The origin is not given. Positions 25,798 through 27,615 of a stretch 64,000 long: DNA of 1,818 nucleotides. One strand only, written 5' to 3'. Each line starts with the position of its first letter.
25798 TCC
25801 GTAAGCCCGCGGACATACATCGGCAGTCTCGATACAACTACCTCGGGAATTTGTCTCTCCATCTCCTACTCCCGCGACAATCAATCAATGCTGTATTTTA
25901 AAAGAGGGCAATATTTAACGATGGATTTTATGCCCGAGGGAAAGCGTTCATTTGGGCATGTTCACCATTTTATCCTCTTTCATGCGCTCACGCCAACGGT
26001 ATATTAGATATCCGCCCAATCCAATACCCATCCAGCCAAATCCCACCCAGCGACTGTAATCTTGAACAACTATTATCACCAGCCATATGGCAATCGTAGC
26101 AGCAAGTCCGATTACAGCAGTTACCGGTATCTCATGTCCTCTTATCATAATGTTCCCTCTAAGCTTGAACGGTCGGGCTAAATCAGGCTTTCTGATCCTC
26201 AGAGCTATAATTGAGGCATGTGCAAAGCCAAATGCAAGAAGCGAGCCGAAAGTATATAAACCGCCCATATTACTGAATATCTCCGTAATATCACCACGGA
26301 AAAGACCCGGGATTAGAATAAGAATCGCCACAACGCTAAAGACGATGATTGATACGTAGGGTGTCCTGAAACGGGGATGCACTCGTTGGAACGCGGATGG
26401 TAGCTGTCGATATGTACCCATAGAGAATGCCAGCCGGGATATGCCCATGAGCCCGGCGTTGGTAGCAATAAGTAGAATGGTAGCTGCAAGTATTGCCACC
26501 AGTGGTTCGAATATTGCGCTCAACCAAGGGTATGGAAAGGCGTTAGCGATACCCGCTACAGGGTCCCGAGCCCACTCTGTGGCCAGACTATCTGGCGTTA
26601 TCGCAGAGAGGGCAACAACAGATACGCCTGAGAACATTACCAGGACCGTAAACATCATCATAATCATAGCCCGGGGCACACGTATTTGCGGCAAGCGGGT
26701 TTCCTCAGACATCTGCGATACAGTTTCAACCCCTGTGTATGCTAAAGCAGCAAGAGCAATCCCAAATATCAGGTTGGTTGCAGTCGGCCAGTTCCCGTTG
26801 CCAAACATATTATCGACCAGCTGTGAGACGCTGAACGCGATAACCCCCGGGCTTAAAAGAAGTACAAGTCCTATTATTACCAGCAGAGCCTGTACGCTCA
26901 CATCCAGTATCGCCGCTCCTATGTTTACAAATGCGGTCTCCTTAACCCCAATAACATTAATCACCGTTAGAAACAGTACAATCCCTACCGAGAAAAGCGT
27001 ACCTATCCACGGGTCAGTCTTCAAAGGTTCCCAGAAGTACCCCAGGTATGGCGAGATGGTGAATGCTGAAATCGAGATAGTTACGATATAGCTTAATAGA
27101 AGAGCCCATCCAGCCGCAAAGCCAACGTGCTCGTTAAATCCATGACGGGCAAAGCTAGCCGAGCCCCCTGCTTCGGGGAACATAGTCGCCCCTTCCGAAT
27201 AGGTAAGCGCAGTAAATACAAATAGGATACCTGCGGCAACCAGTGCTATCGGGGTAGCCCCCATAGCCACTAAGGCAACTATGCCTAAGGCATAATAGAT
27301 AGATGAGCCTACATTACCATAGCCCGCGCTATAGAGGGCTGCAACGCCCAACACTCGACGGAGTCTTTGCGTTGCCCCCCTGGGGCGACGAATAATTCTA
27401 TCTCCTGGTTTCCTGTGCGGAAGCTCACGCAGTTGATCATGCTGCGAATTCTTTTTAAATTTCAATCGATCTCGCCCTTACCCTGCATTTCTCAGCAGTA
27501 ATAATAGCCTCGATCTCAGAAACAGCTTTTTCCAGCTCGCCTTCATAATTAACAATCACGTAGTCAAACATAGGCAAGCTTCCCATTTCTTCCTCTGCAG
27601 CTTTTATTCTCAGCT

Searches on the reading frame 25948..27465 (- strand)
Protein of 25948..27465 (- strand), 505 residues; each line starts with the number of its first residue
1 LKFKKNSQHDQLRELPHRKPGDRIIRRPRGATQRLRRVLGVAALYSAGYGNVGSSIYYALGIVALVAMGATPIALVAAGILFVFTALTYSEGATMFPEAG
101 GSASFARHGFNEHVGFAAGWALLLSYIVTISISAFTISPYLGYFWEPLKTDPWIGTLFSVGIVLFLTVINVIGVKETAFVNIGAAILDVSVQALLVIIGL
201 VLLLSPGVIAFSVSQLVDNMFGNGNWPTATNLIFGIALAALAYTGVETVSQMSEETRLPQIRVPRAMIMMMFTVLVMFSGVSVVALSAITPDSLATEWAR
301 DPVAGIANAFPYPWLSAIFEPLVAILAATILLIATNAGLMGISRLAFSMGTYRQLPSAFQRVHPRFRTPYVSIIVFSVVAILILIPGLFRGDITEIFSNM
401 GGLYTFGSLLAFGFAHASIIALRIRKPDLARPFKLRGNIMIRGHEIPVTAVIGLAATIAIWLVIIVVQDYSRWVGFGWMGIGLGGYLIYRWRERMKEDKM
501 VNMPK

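Call 11: search_protein_families(library=pfam, proteins=[window:25948-27465:-])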
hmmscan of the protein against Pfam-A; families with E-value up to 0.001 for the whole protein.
window:25948-27465:- (505 aa): 2 families
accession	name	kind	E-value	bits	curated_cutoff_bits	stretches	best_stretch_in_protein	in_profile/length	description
PF13520.12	AA_permease_2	-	4.6e-43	148.2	27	1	52-465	14-406/427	Amino acid permease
PF00324.27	AA_permease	-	4.4e-37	128.3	24.6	1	64-427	24-384/470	Amino acid permease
